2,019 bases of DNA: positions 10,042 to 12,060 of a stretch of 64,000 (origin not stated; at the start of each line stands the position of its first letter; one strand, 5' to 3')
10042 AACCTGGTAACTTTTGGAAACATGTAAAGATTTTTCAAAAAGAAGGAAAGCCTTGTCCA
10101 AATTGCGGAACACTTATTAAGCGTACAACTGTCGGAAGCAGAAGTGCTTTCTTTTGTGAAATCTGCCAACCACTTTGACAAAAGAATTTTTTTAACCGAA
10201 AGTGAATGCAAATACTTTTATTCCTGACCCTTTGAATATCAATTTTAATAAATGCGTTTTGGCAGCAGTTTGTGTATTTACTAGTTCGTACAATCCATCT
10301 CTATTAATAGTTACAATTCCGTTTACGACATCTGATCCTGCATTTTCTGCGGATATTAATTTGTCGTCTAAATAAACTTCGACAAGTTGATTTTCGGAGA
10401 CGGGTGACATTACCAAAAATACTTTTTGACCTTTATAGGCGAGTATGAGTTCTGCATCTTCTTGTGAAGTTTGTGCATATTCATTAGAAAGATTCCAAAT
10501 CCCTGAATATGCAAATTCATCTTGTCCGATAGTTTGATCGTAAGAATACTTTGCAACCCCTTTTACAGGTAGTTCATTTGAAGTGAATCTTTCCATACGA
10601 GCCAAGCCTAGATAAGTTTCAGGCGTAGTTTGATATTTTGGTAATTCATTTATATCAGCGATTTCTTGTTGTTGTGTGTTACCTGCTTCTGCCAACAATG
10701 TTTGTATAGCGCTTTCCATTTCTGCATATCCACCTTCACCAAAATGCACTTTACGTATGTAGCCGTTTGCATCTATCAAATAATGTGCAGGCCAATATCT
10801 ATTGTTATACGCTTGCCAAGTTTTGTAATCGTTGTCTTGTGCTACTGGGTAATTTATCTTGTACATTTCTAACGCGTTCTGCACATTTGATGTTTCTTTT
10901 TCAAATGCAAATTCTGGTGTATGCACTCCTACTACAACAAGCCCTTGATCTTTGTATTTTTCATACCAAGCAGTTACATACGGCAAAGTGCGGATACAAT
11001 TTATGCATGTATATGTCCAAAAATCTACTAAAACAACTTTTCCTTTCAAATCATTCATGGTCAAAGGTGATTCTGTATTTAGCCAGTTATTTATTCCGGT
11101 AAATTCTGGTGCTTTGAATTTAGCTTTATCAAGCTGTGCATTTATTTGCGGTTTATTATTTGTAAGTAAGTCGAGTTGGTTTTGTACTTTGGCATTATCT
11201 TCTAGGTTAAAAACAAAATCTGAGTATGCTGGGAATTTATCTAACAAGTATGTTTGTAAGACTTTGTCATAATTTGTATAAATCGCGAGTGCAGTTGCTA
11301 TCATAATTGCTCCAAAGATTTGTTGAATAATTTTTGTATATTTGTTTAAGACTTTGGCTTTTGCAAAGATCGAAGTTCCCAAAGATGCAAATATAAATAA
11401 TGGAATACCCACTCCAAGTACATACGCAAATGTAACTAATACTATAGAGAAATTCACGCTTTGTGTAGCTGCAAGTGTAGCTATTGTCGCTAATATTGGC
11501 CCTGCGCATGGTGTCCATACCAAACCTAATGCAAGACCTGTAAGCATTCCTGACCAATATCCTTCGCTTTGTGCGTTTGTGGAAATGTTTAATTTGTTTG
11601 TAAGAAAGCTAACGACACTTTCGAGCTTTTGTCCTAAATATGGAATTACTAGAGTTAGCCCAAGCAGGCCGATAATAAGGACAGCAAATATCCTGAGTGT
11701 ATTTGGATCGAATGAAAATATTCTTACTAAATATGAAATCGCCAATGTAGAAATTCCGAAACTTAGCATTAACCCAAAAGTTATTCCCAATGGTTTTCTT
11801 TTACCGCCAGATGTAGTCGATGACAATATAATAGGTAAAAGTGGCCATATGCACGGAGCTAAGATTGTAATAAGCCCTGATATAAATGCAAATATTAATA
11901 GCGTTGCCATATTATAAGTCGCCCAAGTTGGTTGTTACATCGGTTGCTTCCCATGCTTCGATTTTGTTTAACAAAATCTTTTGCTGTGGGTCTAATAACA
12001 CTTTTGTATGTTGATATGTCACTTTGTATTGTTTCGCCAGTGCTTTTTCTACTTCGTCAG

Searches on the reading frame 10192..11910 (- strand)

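Call 66: search_protein_families(library=pfam, proteins=[window:10192-11910:-], max_evalue=0.00001)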
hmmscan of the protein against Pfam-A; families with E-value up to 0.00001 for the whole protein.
window:10192-11910:- (572 aa): 5 families
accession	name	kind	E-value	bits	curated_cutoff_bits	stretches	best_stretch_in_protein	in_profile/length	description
PF17991.7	Thioredoxin_10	-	3.7e-29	102.5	27.1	1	429-572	1-142/142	Thioredoxin like C-terminal domain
PF00578.27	AhpC-TSA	-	3.8e-15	56.3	26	1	266-387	4-123/124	AhpC/TSA family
PF08534.16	Redoxin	-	3.4e-14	53.3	26.6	1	266-394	5-137/148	Redoxin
PF02683.22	DsbD_TM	-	1.5e-13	51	27.1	1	4-211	4-215/219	Cytochrome C biogenesis protein transmembrane domain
PF13905.12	Thioredoxin_8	-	2.3e-11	44.3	27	1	290-385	1-94/94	Thioredoxin-like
